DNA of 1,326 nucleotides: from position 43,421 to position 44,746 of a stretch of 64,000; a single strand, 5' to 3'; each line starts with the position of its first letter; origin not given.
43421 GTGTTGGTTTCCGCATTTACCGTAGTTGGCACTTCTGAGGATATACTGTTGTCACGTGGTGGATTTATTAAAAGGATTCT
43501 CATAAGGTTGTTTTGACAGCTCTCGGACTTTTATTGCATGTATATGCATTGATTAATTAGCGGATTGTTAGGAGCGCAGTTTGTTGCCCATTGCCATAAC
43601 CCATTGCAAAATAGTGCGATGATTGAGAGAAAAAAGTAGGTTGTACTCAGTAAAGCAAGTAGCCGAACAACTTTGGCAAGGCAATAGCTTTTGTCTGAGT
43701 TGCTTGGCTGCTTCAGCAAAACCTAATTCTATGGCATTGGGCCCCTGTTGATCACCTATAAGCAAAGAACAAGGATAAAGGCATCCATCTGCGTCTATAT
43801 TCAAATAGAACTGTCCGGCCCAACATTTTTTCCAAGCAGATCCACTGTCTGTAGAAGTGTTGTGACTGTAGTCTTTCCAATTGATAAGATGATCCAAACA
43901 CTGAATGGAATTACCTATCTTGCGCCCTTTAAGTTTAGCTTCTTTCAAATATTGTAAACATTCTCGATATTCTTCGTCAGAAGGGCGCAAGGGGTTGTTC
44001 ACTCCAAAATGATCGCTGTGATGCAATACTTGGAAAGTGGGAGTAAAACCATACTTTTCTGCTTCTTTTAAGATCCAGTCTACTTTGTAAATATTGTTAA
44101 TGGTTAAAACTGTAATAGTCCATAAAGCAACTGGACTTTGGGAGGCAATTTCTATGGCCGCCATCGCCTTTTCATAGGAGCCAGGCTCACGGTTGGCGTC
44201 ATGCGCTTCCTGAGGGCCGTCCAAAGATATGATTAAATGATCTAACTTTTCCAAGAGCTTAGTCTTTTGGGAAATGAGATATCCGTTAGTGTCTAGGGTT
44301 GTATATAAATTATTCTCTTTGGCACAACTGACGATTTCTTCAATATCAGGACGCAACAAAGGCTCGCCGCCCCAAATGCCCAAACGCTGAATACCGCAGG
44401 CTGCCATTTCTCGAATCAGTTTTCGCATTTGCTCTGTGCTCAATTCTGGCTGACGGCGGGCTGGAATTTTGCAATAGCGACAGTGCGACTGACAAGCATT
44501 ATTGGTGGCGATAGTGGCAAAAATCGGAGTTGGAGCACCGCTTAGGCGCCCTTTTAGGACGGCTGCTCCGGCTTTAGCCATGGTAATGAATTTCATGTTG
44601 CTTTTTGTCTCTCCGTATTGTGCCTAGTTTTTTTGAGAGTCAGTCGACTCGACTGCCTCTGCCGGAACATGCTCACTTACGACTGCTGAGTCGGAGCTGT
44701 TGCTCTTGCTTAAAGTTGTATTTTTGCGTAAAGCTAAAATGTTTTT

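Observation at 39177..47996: Six-gene minus-strand operon with four radical SAM enzymes (2 B12-binding, 2 SPASM-type), a DegT-like aminotransferase with proline-rich repeats and an FAD oxidoreductase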

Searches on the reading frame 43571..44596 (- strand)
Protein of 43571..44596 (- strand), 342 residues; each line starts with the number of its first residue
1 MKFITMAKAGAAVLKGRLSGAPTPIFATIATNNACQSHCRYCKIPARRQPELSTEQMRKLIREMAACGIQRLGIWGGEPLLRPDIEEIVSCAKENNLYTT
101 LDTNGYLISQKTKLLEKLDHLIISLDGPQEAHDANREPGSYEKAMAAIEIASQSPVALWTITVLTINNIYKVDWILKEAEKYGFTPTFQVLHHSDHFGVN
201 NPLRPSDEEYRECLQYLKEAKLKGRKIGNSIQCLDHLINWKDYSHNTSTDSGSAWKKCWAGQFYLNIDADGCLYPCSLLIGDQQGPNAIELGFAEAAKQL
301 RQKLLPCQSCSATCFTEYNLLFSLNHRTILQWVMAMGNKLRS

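Call 3: search_protein_families(library=pfam, proteins=[window:43571-44596:-], max_evalue=0.01)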
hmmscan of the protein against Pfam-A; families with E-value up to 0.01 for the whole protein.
window:43571-44596:- (342 aa): 2 families
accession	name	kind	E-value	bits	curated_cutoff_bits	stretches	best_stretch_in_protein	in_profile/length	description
PF04055.27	Radical_SAM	-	1.3e-20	74.7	29.5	1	32-163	4-149/166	Radical SAM superfamily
PF13353.11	Fer4_12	-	1.1e-05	26.2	22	1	34-137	14-125/137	4Fe-4S single cluster domain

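Call 4: search_protein_families(library=ncbifam, proteins=[window:43571-44596:-], max_evalue=0.01)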
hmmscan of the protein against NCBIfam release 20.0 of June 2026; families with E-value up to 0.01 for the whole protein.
window:43571-44596:- (342 aa): 72 families (the best 25 are shown)
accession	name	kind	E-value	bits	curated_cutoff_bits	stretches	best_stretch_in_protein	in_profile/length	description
TIGR03961.1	rSAM_PTO1314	hypoth_equivalog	3e-31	109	306.05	1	22-330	20-317/332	PTO1314 family radical SAM protein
TIGR03962.1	mycofact_rSAM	equivalog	3.2e-22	79.2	265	1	20-284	7-267/339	mycofactocin radical SAM maturase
NF049973.1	radical_Rv1681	equivalog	3.6e-20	72.2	380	1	30-154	77-209/326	Rv1681 family radical SAM protein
TIGR04545.1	rSAM_ahbD_hemeb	equivalog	5.4e-20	72.1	500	1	29-236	8-219/339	heme b synthase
TIGR04303.1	GeoRSP_rSAM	equivalog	6.7e-20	71.9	400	1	24-279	4-259/325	GeoRSP system radical SAM/SPASM protein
TIGR04051.1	rSAM_NirJ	equivalog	2.7e-19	69.4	515.45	1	35-210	12-192/354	heme d1 biosynthesis radical SAM protein NirJ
NF050035.1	rSAM_WgK_link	exception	2.9e-19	69.3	650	1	22-169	6-161/367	radical SAM/SPASM peptide maturase WgkB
TIGR02109.1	PQQ_syn_pqqE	equivalog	1.2e-18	67.2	381.35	1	27-276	9-257/358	pyrroloquinoline quinone biosynthesis protein PqqE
TIGR04053.2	TIGR04053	equivalog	1.5e-18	67.2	395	1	29-184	12-178/366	TIGR04053 family radical SAM/SPASM domain-containing protein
TIGR02668.1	moaA_archaeal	equivalog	2.1e-18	66.4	325.25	1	29-180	14-174/303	GTP 3',8-cyclase MoaA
TIGR04054.1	rSAM_NirJ1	equivalog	1.6e-17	63.3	650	1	24-150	36-168/387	putative heme d1 biosynthesis radical SAM protein NirJ1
TIGR04055.1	rSAM_NirJ2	equivalog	4.5e-17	62.6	500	1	30-239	5-221/326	putative heme d1 biosynthesis radical SAM protein NirJ2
NF045574.1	sacti_mat_StsB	exception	6.2e-17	61.6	625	1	30-176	101-253/466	StsB family radical SAM/SPASM domain sactipeptide maturase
TIGR04347.1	pseudo_SAM_Halo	equivalog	1.6e-16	60.6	525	1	27-234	43-255/390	TIGR04347 family pseudo-SAM/SPASM protein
NF001199.0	PRK00164.2-1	equivalog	1.8e-16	60.2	231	1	29-168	16-165/308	GTP 3',8-cyclase MoaA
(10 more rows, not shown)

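Call 22: search_solved_structures(query=window:43571-44596:-, max_evalue=0.001)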
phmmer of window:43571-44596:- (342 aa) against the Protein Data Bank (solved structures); distinct sequences matched with E-value up to 0.001: 14.
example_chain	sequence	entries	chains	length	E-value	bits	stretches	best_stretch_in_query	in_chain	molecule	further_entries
6c8v_A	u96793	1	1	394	8.3e-13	51.3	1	18-225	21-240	Coenzyme PQQ synthesis protein E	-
6efn_A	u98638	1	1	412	1.3e-12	50.7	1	22-317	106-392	Sporulation killing factor maturation protein SkfB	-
7vob_C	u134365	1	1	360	2.6e-09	39.8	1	27-156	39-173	Cytosylglucuronate decarboxylase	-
7voc_C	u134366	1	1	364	2.6e-09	39.8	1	27-156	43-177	Cytosylglucuronate decarboxylase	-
4k37_A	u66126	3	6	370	9.2e-07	31.4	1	60-283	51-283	Anaerobic sulfatase-maturating enzyme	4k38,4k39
4k36_A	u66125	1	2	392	1.1e-06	31.2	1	60-283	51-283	Anaerobic sulfatase-maturating enzyme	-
5wgg_A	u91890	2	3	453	1.8e-05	27.2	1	33-284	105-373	Radical SAM domain protein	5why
7n7i_A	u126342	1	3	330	3.2e-05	26.4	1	10-152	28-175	Viperin-like enzyme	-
5v1q_A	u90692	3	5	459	6.8e-05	25.3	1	24-118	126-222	Radical SAM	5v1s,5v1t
8wm2_A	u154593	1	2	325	0.00012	24.4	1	30-113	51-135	Fe-S radical SAM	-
4wcx_A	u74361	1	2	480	0.00026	23.3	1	12-105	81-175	Biotin and thiamin synthesis associated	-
6b4c_A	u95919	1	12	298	0.00029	23.2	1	16-152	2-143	Viperin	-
9dgw_A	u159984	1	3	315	0.00086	21.6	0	23-152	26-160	Radical SAM core domain-containing protein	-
9dfw_A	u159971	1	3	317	0.0009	21.6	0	23-152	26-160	Radical SAM core domain-containing protein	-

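Call 29: find_homologous_proteins(query=window:43571-44596:-, max_evalue=1e-10)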
Query window:43571-44596:- (342 aa): 1115 proteins with E <= 1e-10 among 3955 candidates; the best 120 are listed.
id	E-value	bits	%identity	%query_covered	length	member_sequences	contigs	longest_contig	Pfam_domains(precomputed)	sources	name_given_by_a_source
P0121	3.8e-232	787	98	100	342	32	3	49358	PF04055.28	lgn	-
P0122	2.8e-209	712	89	100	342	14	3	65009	PF04055.28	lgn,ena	-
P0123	1.2e-195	667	83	99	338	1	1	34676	PF04055.28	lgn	-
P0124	5.2e-186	636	78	99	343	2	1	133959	PF04055.28,PF13353.12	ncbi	ncbi:MAG: radical SAM/SPASM domain-containing protein [Candidatus Bruticola sp.]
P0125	9.3e-159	546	68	99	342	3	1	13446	PF04055.28,PF13353.12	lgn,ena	-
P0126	4.5e-146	504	65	99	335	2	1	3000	PF04055.28,PF13353.12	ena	-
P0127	1.5e-145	503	63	99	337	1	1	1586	PF04055.28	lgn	-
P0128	2.9e-144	498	65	99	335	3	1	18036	PF04055.28,PF13353.12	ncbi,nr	ncbi:MAG: radical SAM protein [bacterium]|nr:radical SAM protein [bacterium]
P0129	3.0e-140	485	63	97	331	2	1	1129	PF04055.28,PF13353.12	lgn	-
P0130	3.7e-139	482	61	99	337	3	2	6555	PF04055.28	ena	-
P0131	5.1e-139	481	61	99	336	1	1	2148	PF04055.28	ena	-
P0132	7.3e-138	477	60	99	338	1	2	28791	PF04055.28,PF13353.12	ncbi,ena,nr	ncbi:radical SAM protein [bacterium]|nr:radical SAM protein [bacterium]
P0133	1.4e-136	473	61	98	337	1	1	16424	PF04055.28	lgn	-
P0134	3.3e-136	472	60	100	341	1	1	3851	PF04055.28,PF13353.12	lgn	-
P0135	9.9e-136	470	60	99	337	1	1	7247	PF04055.28,PF13353.12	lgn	-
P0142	4.8e-113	396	50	99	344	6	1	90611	PF04055.28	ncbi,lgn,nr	ncbi:MAG: radical SAM protein [Firmicutes bacterium]|nr:radical SAM protein [Bacillota bacterium]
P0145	8.3e-110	385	51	97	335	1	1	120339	PF04055.28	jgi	-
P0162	2.3e-98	347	48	99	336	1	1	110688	PF04055.28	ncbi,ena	-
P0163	5.9e-98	346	49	98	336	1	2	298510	PF04055.28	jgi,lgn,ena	-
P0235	5.5e-90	320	47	97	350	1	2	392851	PF04055.28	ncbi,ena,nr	ncbi:MAG: radical SAM protein [Candidatus Sabulitectum sp.]|nr:radical SAM protein [Candidatus Sabul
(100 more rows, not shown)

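Call 30: find_encoding_contigs(protein=P0142, flank=10000, max_places=1)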
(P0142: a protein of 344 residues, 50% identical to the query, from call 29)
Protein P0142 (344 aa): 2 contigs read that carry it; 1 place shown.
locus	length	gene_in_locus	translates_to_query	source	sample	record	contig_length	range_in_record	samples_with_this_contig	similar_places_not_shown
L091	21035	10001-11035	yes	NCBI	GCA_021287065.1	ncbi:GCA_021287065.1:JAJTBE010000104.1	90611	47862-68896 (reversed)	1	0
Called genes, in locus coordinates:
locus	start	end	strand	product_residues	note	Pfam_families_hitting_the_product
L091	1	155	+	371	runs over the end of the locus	PF03739:LptF_LptG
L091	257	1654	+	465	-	PF06925:MGDG_synth, PF13439:Glyco_transf_4 (weak), PF00534:Glycos_transf_1 (weak), PF04101:Glyco_tran_28_C (faint)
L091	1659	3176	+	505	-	-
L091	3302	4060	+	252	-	-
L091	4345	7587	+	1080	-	PF00675:Peptidase_M16, PF05193:Peptidase_M16_C, PF00675:Peptidase_M16, PF05193:Peptidase_M16_C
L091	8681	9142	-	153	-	PF01592:NifU_N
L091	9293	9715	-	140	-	PF15970:HicB-like_2 (weak)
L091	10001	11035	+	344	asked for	PF04055:Radical_SAM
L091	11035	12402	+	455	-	PF23545:Zn_ribbon_HMPTM, PF04055:Radical_SAM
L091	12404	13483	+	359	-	PF01136:Peptidase_U32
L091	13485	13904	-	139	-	PF03479:PCC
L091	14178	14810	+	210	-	PF12804:NTP_transf_3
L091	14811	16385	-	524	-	-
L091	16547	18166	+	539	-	PF08486:SpoIID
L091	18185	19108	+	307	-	PF00892:EamA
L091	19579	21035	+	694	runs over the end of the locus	PF16591:HBM (weak), PF00672:HAMP, PF00015:MCPsignal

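Call 31: find_encoding_contigs(protein=P0163, flank=10000, max_places=1)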
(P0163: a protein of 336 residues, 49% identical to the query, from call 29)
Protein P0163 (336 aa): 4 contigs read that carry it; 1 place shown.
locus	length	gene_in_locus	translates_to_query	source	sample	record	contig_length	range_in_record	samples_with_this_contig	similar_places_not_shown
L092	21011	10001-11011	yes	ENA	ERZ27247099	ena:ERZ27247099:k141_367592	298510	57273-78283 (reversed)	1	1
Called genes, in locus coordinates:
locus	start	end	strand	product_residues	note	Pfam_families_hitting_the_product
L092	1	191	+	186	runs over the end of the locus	PF01610:DDE_Tnp_ISL3, PF14690:Zn_ribbon_ISL3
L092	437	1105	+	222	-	-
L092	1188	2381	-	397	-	PF10343:Q_salvage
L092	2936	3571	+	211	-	-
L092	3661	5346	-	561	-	-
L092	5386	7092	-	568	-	PF01590:GAF (weak), PF13185:GAF_2, PF13492:GAF_3 (weak), PF01590:GAF, PF13185:GAF_2, PF13492:GAF_3, PF00990:GGDEF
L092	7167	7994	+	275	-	PF01136:Peptidase_U32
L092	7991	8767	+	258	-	-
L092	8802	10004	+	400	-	PF01041:DegT_DnrJ_EryC1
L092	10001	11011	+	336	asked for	PF04055:Radical_SAM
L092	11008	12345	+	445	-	PF23545:Zn_ribbon_HMPTM, PF04055:Radical_SAM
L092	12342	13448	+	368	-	PF01136:Peptidase_U32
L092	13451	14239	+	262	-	-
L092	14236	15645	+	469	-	PF02310:B12-binding, PF04055:Radical_SAM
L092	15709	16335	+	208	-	PF02223:Thymidylate_kin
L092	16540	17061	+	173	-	-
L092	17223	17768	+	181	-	PF27000:PH_gly_zipper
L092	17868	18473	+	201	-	PF01966:HD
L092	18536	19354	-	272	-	PF00037:Fer4 (faint), PF12797:Fer4_2 (faint), PF12837:Fer4_6 (faint), PF12838:Fer4_7, PF13187:Fer4_9, PF13237:Fer4_10, PF14697:Fer4_21 (weak), PF00881:Nitroreductase, +1 more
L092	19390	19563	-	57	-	-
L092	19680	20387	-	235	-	-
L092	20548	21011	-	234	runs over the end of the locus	-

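Call 32: find_encoding_contigs(protein=P0235, flank=10000, max_places=1)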
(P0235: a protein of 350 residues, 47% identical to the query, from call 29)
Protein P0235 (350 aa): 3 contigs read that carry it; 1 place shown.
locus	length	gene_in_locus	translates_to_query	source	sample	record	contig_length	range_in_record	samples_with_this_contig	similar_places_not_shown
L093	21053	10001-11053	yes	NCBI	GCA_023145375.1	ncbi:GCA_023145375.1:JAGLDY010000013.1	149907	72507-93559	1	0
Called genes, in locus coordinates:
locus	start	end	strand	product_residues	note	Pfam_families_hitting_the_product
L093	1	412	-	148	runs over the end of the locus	-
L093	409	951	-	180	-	PF13302:Acetyltransf_3, PF13420:Acetyltransf_4, PF00583:Acetyltransf_1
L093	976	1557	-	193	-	PF01725:Ham1p_like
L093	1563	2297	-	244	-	PF01138:RNase_PH, PF03725:RNase_PH_C (faint)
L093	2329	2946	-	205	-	-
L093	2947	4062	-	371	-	PF01520:Amidase_3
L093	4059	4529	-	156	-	PF01668:SmpB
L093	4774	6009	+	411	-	PF13527:Acetyltransf_9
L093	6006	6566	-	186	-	PF00908:dTDP_sugar_isom, PF14667:Polysacc_synt_C (weak)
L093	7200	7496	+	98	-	PF18962:Por_Secre_tail (weak)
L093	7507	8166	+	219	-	PF00730:HhH-GPD, PF00633:HHH (weak)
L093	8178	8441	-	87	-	-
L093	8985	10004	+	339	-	PF04015:DUF362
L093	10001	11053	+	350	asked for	PF04055:Radical_SAM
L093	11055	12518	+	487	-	PF08442:ATP-grasp_2, PF24948:Citrate_synth_N (weak)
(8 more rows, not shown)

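Call 34: search_protein_families(library=ncbifam, proteins=[L092:7167-7991:+, L092:7991-8764:+, L092:8802-10001:+, L092:11008-12342:+, L092:12342-13445:+, L092:13451-14236:+, L092:14236-15642:+, L091:11035-12399:+, L091:12404-13480:+], max_evalue=0.00001)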
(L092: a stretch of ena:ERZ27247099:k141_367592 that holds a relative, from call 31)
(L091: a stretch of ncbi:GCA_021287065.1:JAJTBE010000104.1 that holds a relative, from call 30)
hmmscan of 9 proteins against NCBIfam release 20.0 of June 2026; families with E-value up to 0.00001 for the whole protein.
L092:7167-7991:+ (275 aa): 2 families
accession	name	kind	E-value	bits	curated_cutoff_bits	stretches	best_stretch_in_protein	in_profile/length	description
NF011996.0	PRK15452.1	equivalog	6.6e-28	97.7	534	1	6-181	5-180/449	prephenate-dependent tRNA uridine(34) hydroxylase TrhP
NF047963.1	quinone_UbiU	equivalog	1.7e-27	96.5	440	1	6-181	1-178/331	ubiquinone anaerobic biosynthesis protein UbiU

L092:7991-8764:+ (258 aa): 0 families

L092:8802-10001:+ (400 aa): 7 families
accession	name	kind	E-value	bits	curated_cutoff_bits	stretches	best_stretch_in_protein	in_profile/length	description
TIGR03588.1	PseC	equivalog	2e-30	106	423.5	1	30-200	31-208/380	UDP-4-amino-4,6-dideoxy-N-acetyl-beta-L-altrosamine transaminase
TIGR04427.1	PLP_DesI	equivalog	6.6e-28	97.9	650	1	31-228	54-249/390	dTDP-4-dehydro-6-deoxyglucose aminotransferase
TIGR04181.1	NHT_00031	hypoth_equivalog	3.2e-27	95.3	420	1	23-200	24-218/359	LegC family aminotransferase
NF008658.2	PRK11658.1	equivalog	1.7e-24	86.2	631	1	34-201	38-205/379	UDP-4-amino-4-deoxy-L-arabinose aminotransferase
NF008687.0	PRK11706.1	equivalog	1.1e-22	80.3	375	1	38-198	40-201/375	dTDP-4-amino-4,6-dideoxygalactose transaminase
NF011936.0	PRK15407.1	equivalog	1.1e-19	70.5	423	1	35-201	71-246/440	lipopolysaccharide biosynthesis protein RfbH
TIGR02379.1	ECA_wecE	subfamily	3e-14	52.6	434.85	1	73-198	76-202/376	dTDP-4-amino-4,6-dideoxy-D-glucose transaminase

L092:11008-12342:+ (445 aa): 28 families (the best 25 are shown)
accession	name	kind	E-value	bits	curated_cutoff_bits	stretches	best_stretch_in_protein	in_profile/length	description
NF045646.2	rSAM_Se_TrsS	equivalog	1.5e-48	165.4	490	2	73-280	89-302/441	radical SAM (seleno)protein TrsS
NF045702.1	rSAM_GDGT_ether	equivalog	5.3e-33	114.4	450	1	73-282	89-306/486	tetraether lipid synthase Tes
TIGR02666.1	moaA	equivalog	5e-20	71.7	284.05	1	74-278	14-225/336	GTP 3',8-cyclase MoaA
NF001199.0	PRK00164.2-1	equivalog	1.2e-16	60.7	231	1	72-241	14-185/308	GTP 3',8-cyclase MoaA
TIGR02668.1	moaA_archaeal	equivalog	4.1e-16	58.8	325.25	1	71-236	11-179/303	GTP 3',8-cyclase MoaA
TIGR04055.1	rSAM_NirJ2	equivalog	3.7e-13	49.7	500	1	78-263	8-191/326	putative heme d1 biosynthesis radical SAM protein NirJ2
TIGR02109.1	PQQ_syn_pqqE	equivalog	4e-13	49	381.35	1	72-215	9-154/358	pyrroloquinoline quinone biosynthesis protein PqqE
TIGR03962.1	mycofact_rSAM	equivalog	1.6e-12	47.3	265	1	59-225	4-167/339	mycofactocin radical SAM maturase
TIGR04317.1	W_rSAM_matur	equivalog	2.6e-12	46.5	380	1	70-210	4-144/349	tungsten cofactor oxidoreductase radical SAM maturase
TIGR04546.1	rSAM_ahbC_deAc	equivalog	7.7e-12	44.7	650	1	75-279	44-249/390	12,18-didecarboxysiroheme deacetylase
TIGR04347.1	pseudo_SAM_Halo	equivalog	2.9e-11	43.3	525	1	75-235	43-203/390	TIGR04347 family pseudo-SAM/SPASM protein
TIGR04051.1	rSAM_NirJ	equivalog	7.9e-11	41.5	515.45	1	73-258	5-189/354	heme d1 biosynthesis radical SAM protein NirJ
TIGR04545.1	rSAM_ahbD_hemeb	equivalog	2.3e-10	40.5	500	1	76-257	6-187/339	heme b synthase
TIGR04133.1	rSAM_w_lipo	hypoth_equivalog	2.8e-10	39.7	425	1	77-217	31-176/350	TIGR04133 family radical SAM/SPASM protein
TIGR04311.1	rSAM_Geo_metal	subfamily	5.6e-10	38.8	400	1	72-204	5-141/423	radical SAM/SPASM family putative metalloenzyme maturase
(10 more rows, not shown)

L092:12342-13445:+ (368 aa): 2 families
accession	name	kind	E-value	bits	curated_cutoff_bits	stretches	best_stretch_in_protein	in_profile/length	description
NF011996.0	PRK15452.1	equivalog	6.1e-19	68.2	534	1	3-188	7-178/449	prephenate-dependent tRNA uridine(34) hydroxylase TrhP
NF047963.1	quinone_UbiU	equivalog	3.6e-18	65.8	440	1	1-189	1-177/331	ubiquinone anaerobic biosynthesis protein UbiU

L092:13451-14236:+ (262 aa): 0 families

L092:14236-15642:+ (469 aa): 27 families (the best 25 are shown)
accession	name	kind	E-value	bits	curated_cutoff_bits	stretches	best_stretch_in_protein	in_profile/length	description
TIGR02026.1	BchE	equivalog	1.9e-54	185.3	481.35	1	20-418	14-416/497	magnesium-protoporphyrin IX monomethyl ester anaerobic oxidative cyclase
TIGR03471.1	HpnJ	equivalog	8.7e-52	176.5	577.6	1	49-449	47-445/472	hopanoid biosynthesis associated radical SAM protein HpnJ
TIGR04385.1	B12_rSAM_cofa1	equivalog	1e-42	146.9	450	1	29-399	18-404/438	B12 lower ligand biosynthesis radical SAM protein BzaD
TIGR04072.2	rSAM_ladder_B12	equivalog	3.5e-40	138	360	1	31-398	18-381/443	lipid biosynthesis B12-binding/radical SAM protein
TIGR04479.1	bcpD_PhpK_rSAM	subfamily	3.7e-38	131.2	600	1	25-371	66-413/504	PhpK family radical SAM P-methyltransferase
NF050148.1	rSAM_ApyD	equivalog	4.4e-38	131.1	750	1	32-388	26-392/645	RiPP biosynthesis radical SAM protein ApyD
TIGR04367.1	HpnR_B12_rSAM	equivalog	3.3e-34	118.3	650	1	29-388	20-372/490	hopanoid C-3 methylase HpnR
NF038361.1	rSAM_Sden_1168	equivalog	1.1e-32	113.3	575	1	75-399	143-483/560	Sden_1168 family B12-binding radical SAM P-methyltransferase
TIGR04295.1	B12_rSAM_oligo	hypoth_equivalog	2.5e-32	112.1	400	1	31-320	25-315/422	TIGR04295 family B12-binding domain-containing radical SAM protein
TIGR03975.1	rSAM_ocin_1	subfamily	4e-29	101.6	281.85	1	64-354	120-418/606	RiPP maturation radical SAM C-methyltransferase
NF033070.1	rSAM_AprD4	equivalog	5.4e-29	101.4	500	1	171-398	166-399/456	AprD4 family radical SAM diol-dehydratase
TIGR04013.1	B12_SAM_MJ_1487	hypoth_equivalog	6.9e-29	100.8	251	1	90-248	62-201/382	TIGR04013 family B12-binding domain/radical SAM domain-containing protein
TIGR04014.1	B12_SAM_MJ_0865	equivalog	5.6e-26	91.3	360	1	82-401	49-370/434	methyl-coenzyme M reductase glutamine C-methyltransferase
NF033712.0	B12_rSAM_KedN5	subfamily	1.4e-21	76.3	700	1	32-255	18-252/624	KedN5 family methylcobalamin-dependent radical SAM C-methyltransferase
TIGR04190.1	B12_SAM_Ta0216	equivalog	9.7e-16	57.4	500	1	25-369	31-396/554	TIGR04190 family B12-binding domain/radical SAM domain protein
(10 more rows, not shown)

L091:11035-12399:+ (455 aa): 32 families (the best 25 are shown)
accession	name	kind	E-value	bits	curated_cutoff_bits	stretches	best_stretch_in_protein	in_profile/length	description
NF045646.2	rSAM_Se_TrsS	equivalog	1.4e-52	178.7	490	2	80-288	89-305/441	radical SAM (seleno)protein TrsS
NF045702.1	rSAM_GDGT_ether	equivalog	1.8e-37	129.1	450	1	80-286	89-305/486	tetraether lipid synthase Tes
TIGR02666.1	moaA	equivalog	8.3e-23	80.9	284.05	1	81-278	14-220/336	GTP 3',8-cyclase MoaA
NF001199.0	PRK00164.2-1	equivalog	1.4e-21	77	231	1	80-295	15-232/308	GTP 3',8-cyclase MoaA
TIGR02668.1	moaA_archaeal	equivalog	1.8e-20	73.1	325.25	1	81-272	14-207/303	GTP 3',8-cyclase MoaA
TIGR04317.1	W_rSAM_matur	equivalog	1.9e-18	66.7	380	1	79-312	6-242/349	tungsten cofactor oxidoreductase radical SAM maturase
TIGR04051.1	rSAM_NirJ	equivalog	1.2e-14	54.1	515.45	1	82-250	7-181/354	heme d1 biosynthesis radical SAM protein NirJ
NF045703.1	rSAM_Tes_intein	exception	3.3e-14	51.7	1700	1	123-284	647-808/1040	tetraether lipid synthase Tes, intein-containing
TIGR04545.1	rSAM_ahbD_hemeb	equivalog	2.1e-13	50.4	500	1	83-263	6-188/339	heme b synthase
TIGR02109.1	PQQ_syn_pqqE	equivalog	3.1e-13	49.4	381.35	1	80-236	10-169/358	pyrroloquinoline quinone biosynthesis protein PqqE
NF050035.1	rSAM_WgK_link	exception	4.2e-13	49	650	1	81-218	13-154/367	radical SAM/SPASM peptide maturase WgkB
TIGR04546.1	rSAM_ahbC_deAc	equivalog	4.4e-12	45.5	650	1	82-247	44-211/390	12,18-didecarboxysiroheme deacetylase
TIGR04055.1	rSAM_NirJ2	equivalog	5.4e-12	45.9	500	1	84-262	7-186/326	putative heme d1 biosynthesis radical SAM protein NirJ2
TIGR04311.1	rSAM_Geo_metal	subfamily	7.4e-12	45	400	1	81-210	7-142/423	radical SAM/SPASM family putative metalloenzyme maturase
TIGR04303.1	GeoRSP_rSAM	equivalog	9.1e-12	45.2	400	1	84-259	12-186/325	GeoRSP system radical SAM/SPASM protein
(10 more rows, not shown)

L091:12404-13480:+ (359 aa): 2 families
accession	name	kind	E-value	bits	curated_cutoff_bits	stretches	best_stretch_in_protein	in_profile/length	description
NF047963.1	quinone_UbiU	equivalog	1.7e-24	86.6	440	1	42-189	31-177/331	ubiquinone anaerobic biosynthesis protein UbiU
NF011996.0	PRK15452.1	equivalog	2.7e-23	82.5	534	1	55-189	45-179/449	prephenate-dependent tRNA uridine(34) hydroxylase TrhP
